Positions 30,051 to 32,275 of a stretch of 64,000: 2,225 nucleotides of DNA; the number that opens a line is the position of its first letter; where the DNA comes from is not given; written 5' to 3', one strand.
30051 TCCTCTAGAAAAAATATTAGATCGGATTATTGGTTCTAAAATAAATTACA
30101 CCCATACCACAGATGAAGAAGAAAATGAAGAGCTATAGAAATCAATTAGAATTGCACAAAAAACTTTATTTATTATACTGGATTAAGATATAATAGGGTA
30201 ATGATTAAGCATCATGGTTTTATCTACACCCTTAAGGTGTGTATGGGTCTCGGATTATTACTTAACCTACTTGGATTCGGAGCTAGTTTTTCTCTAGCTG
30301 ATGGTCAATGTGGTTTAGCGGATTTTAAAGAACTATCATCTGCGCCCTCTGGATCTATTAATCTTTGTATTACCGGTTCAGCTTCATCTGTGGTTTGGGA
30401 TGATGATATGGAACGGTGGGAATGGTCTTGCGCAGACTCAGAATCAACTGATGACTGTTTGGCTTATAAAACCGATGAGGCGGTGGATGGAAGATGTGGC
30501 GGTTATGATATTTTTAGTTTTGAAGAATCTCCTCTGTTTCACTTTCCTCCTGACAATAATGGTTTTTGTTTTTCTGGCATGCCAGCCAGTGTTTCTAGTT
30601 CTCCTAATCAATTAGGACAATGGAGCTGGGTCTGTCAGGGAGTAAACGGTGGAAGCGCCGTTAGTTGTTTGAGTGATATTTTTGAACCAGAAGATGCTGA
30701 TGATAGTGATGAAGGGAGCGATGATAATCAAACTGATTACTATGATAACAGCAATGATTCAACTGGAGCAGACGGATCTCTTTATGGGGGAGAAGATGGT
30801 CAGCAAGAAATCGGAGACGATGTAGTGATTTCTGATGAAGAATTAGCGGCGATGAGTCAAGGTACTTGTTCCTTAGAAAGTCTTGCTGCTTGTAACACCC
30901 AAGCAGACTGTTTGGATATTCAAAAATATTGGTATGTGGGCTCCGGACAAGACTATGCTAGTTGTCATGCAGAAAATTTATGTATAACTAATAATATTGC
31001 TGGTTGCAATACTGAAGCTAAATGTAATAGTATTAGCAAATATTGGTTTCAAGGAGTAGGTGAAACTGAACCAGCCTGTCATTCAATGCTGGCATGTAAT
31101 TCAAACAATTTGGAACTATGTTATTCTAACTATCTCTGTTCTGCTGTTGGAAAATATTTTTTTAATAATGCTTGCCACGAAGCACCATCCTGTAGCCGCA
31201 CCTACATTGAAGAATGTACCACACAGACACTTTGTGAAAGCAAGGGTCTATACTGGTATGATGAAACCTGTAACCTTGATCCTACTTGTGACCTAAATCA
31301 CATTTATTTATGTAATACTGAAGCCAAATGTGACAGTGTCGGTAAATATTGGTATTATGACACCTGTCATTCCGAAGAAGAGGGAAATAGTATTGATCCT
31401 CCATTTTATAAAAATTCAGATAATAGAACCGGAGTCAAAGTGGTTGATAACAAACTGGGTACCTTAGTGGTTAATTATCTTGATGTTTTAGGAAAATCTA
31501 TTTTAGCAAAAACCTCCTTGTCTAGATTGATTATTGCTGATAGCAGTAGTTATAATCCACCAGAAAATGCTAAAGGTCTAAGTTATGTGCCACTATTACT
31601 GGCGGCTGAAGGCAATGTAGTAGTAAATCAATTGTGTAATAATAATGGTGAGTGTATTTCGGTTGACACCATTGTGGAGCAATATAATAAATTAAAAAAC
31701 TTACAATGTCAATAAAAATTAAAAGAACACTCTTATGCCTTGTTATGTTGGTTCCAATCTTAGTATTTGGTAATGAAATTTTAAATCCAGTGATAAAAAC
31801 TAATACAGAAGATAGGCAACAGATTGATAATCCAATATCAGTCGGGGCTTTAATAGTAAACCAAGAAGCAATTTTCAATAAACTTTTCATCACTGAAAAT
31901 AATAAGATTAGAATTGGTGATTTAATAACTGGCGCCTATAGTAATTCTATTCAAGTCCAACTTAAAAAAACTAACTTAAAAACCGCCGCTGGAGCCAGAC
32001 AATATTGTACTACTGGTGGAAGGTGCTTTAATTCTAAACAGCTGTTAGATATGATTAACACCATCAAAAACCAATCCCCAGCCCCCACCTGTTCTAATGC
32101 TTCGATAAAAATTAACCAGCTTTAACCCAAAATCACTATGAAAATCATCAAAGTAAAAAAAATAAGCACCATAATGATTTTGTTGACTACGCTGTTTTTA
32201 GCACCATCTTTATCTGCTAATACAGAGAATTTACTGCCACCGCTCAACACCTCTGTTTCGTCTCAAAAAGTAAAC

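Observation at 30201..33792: Four-gene operon of secreted proteins: a novel Cys-rich tandem repeat protein, a DUF1566-like protein and two small exported proteins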

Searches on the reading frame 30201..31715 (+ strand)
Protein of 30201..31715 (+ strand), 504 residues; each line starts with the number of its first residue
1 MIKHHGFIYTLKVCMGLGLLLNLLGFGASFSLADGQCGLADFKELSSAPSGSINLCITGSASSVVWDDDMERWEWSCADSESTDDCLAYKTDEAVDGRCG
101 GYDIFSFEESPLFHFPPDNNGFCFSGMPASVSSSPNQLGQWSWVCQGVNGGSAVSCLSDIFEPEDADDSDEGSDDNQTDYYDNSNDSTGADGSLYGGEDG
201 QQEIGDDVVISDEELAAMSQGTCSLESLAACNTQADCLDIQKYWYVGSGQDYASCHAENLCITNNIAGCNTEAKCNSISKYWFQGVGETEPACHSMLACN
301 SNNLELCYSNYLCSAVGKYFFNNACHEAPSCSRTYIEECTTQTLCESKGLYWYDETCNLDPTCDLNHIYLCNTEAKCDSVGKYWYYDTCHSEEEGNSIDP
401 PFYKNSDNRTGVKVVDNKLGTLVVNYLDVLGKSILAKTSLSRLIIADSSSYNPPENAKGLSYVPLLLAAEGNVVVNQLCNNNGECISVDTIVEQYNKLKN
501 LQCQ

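Call 3: search_protein_families(library=pfam, proteins=[window:30201-31715:+], max_evalue=1)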
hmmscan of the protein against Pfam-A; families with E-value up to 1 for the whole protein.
window:30201-31715:+ (504 aa): 0 families

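Call 4: search_protein_families(library=ncbifam, proteins=[window:30201-31715:+], max_evalue=1)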
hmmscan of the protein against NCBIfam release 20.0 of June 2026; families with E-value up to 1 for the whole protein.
window:30201-31715:+ (504 aa): 0 families

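Call 6: find_homologous_proteins(query=window:30201-31715:+, max_evalue=0.01)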
Query window:30201-31715:+ (504 aa): 2 proteins with E <= 0.01 among 8000 candidates.
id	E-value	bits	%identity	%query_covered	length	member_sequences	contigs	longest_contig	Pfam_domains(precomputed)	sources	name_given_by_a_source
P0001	0.0e+0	1179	100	100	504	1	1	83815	-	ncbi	-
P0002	6.0e-8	50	43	13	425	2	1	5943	-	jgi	jgi:hypothetical protein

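Call 11: find_encoding_contigs(protein=P0001, flank=10000, max_places=4)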
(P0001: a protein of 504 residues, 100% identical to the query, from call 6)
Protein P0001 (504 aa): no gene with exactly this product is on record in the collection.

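Call 12: find_encoding_contigs(protein=P0002, flank=6000, max_places=4)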
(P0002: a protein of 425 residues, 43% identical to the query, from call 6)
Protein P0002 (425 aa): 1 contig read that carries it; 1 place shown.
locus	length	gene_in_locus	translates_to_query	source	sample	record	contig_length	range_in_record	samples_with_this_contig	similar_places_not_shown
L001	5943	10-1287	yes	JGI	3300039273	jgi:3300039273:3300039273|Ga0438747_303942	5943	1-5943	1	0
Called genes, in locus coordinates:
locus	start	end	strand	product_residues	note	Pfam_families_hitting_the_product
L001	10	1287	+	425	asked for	-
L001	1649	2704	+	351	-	PF01008:IF-2B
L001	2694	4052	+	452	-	PF01565:FAD_binding_4, PF02913:FAD-oxidase_C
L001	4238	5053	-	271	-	PF03279:Lip_A_acyltrans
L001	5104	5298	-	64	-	PF03966:Trm112p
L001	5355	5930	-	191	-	PF12225:DUF5981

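Call 24: search_solved_structures(query=window:30201-31715:+, max_evalue=10, show_alignments=2)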
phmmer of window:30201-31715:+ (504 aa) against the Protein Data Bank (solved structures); distinct sequences matched with E-value up to 10: 1.
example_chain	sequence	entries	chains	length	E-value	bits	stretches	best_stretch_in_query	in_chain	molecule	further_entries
6g6o_A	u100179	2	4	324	0.81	11.7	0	241-263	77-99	Ika8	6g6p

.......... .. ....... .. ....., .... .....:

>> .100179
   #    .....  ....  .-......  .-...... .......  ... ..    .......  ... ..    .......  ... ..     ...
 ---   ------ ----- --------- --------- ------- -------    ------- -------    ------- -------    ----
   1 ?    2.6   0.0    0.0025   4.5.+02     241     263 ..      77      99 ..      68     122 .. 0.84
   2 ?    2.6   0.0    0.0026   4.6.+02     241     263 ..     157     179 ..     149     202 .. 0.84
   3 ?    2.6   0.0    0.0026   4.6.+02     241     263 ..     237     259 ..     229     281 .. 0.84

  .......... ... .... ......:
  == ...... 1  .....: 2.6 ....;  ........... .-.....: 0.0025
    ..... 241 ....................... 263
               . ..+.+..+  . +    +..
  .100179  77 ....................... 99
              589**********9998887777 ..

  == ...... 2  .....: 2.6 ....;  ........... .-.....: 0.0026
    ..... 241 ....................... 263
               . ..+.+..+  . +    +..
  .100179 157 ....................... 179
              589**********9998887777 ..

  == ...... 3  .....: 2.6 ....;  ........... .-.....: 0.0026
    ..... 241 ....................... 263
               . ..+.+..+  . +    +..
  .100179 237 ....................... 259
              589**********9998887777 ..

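Call 25: search_protein_families(library=phrogs, proteins=[window:30201-31715:+], max_evalue=1)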
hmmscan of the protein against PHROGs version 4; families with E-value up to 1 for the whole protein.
window:30201-31715:+ (504 aa): 1 family
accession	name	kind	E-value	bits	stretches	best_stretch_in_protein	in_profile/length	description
phrog_17624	-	moron, auxiliary metabolic gene and host takeover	0.35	11.9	1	56-85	35-64/112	membrane protein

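Call 69: search_dna_similar(query=window:30201-31715:+, collection=phages, mode=protein, max_evalue=0.001, max_rows=10)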
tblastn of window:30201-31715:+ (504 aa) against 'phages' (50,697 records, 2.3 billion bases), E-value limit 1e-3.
No match.

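Call 78: list_cluster_members(proteins=[P0001, P0003, P0004, P0005, P0040, P0102, P0065, P0036, P0007, P0069])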
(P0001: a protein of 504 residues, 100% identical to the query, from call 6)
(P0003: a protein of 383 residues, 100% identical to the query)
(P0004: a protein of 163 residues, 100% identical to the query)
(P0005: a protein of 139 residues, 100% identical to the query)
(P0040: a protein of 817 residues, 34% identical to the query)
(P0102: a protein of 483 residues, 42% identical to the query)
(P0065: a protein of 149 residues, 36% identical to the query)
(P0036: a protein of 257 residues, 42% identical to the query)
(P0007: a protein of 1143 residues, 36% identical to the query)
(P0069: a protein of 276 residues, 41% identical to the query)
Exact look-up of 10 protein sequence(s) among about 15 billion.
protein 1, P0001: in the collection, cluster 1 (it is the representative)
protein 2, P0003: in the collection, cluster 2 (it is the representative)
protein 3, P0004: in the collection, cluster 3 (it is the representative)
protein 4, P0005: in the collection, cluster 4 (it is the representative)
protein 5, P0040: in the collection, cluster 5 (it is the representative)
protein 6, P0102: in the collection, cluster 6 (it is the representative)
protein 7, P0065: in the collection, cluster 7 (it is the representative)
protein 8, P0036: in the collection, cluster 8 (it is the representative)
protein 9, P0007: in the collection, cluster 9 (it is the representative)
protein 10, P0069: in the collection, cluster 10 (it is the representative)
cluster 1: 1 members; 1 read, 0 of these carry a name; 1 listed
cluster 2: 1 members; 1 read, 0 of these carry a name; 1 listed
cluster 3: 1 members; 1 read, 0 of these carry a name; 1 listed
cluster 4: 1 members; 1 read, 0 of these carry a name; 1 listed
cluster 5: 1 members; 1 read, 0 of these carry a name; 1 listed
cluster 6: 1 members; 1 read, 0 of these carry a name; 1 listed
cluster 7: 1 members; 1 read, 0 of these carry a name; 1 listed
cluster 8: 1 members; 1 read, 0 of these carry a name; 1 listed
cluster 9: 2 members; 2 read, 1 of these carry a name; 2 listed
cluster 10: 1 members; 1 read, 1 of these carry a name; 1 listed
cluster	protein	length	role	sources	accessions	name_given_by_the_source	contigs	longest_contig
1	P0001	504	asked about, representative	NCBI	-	-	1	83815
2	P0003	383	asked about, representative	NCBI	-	-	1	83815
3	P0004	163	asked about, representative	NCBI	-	-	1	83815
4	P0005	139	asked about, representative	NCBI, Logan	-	-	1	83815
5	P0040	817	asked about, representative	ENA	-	-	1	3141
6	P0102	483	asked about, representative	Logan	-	-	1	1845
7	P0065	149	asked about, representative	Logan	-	-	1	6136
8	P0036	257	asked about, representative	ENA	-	-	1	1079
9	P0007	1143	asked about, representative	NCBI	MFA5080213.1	MAG: hypothetical protein WC472_01140 [Candidatus Paceibacterota bacterium]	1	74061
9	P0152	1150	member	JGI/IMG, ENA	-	-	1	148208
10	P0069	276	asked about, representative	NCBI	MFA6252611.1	MAG: hypothetical protein WCX74_04395, partial [Candidatus Paceibacterota bacterium]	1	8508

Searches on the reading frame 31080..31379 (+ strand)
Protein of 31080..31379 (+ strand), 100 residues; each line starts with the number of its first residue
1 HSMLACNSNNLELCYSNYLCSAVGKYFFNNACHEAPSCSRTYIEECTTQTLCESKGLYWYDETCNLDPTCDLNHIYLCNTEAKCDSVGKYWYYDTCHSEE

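Call 60: predict_structure(alignment_id=A4)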
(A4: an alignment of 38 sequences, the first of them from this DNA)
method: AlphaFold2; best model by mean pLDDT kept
length: 100 residues; sequences in the alignment: 38
mean_pLDDT: 92.4   pTM: 0.56
mean pLDDT of the five models: 92.4, 92.2, 91.3, 90.0, 85.0
residues with pLDDT >= 90: 84; 70-90: 15; 50-70: 1; < 50: 0
segments of 3 or more residues with pLDDT < 50: none
pLDDT, mean of each block of 10 residues (from residue 1): 88 96 93 89 92 93 91 92 96 95
secondary structure, 60 per line:
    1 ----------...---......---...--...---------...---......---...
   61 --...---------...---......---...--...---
elements in order: H17-22 E26-28 E31-33 H49-54 E58-60 E63-65 H81-86 E90-92 E95-97

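Call 64: fold_search(model_id=the predicted structure, library=pdb)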
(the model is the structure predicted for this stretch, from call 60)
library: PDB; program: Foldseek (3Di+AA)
matches with E <= 10: 0; with E <= 0.001: 0
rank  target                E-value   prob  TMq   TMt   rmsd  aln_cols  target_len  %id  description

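Call 83: fold_search(model_id=the predicted structure, library=viral)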
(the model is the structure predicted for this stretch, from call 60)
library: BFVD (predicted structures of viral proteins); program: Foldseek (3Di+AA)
matches with E <= 10: 22; with E <= 0.001: 0
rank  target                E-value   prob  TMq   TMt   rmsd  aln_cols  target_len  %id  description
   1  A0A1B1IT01            1.6e-01  0.16  0.19  0.05  12.7        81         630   31  (no name in the UniProt tables at hand)
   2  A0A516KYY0            3.7e+00  0.30  0.20  0.02   1.1        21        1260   28  (no name in the UniProt tables at hand)
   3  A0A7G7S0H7            4.8e+00  0.06  0.19  0.16  10.4        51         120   20  (no name in the UniProt tables at hand)
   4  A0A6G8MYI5            5.1e+00  0.04  0.18  0.07   6.7        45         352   24  Uncharacterized protein [Cedratvirus kamchatka]
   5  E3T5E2                5.5e+00  0.15  0.19  0.36   2.6        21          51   28  Uncharacterized protein [Cafeteria roenbergensis virus (strain BV-PW1)]
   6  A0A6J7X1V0            5.9e+00  0.18  0.19  0.02   0.6        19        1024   21  Uncharacterized protein [uncultured Caudovirales phage]
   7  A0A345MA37            7.6e+00  0.18  0.18  0.31   0.4        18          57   39  Uncharacterized protein [Streptomyces phage Wofford]
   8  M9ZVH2                8.2e+00  0.01  0.13  0.13  19.7       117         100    8  Envelope (Fragment) [Bat pegivirus]
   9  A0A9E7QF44            8.7e+00  0.15  0.18  0.27   0.4        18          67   39  (no name in the UniProt tables at hand)
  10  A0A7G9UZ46            8.7e+00  0.12  0.18  0.29   0.6        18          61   28  Membrane protein [Streptomyces phage Faust]
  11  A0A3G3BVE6            8.7e+00  0.04  0.19  0.19   8.2        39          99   15  Uncharacterized protein [Bacillus phage vB_BcoS-136]
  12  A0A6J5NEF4            8.7e+00  0.01  0.12  0.18   8.2        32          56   19  Uncharacterized protein [uncultured Caudovirales phage]
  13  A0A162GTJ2            8.7e+00  0.01  0.14  0.05  11.6        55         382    7  F-box domain-containing protein [Urbanus proteus nucleopolyhedrovirus]
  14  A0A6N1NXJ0            9.3e+00  0.14  0.25  0.17   1.1        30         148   17  Putative orfan [Tupanvirus soda lake]
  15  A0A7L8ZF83            1.0e+01  0.13  0.16  0.30   0.3        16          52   31  (no name in the UniProt tables at hand)
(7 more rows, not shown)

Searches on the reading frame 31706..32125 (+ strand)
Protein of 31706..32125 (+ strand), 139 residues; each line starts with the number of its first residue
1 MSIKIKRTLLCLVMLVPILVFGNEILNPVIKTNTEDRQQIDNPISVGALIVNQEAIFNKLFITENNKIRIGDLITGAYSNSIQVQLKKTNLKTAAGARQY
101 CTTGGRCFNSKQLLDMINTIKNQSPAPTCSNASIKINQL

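Call 3: search_protein_families(library=pfam, proteins=[window:31706-32125:+], max_evalue=1)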
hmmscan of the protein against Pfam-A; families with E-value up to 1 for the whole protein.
window:31706-32125:+ (139 aa): 2 families
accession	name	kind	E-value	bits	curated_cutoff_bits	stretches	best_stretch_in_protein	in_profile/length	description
PF12700.13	HlyD_2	-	0.021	14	25.1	1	4-88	11-105/416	HlyD family secretion protein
PF15844.10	TMCCDC2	-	0.062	13.8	27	1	5-75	70-140/171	Transmembrane and coiled-coil domain-containing protein 2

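Call 4: search_protein_families(library=ncbifam, proteins=[window:31706-32125:+], max_evalue=1)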
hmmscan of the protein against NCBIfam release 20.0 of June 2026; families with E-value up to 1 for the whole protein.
window:31706-32125:+ (139 aa): 0 families

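Call 25: search_protein_families(library=phrogs, proteins=[window:31706-32125:+], max_evalue=1)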
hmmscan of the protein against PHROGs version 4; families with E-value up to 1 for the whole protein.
window:31706-32125:+ (139 aa): 1 family
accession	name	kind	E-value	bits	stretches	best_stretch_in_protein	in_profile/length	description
phrog_12601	-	unknown function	0.022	15.9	1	64-89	29-52/69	-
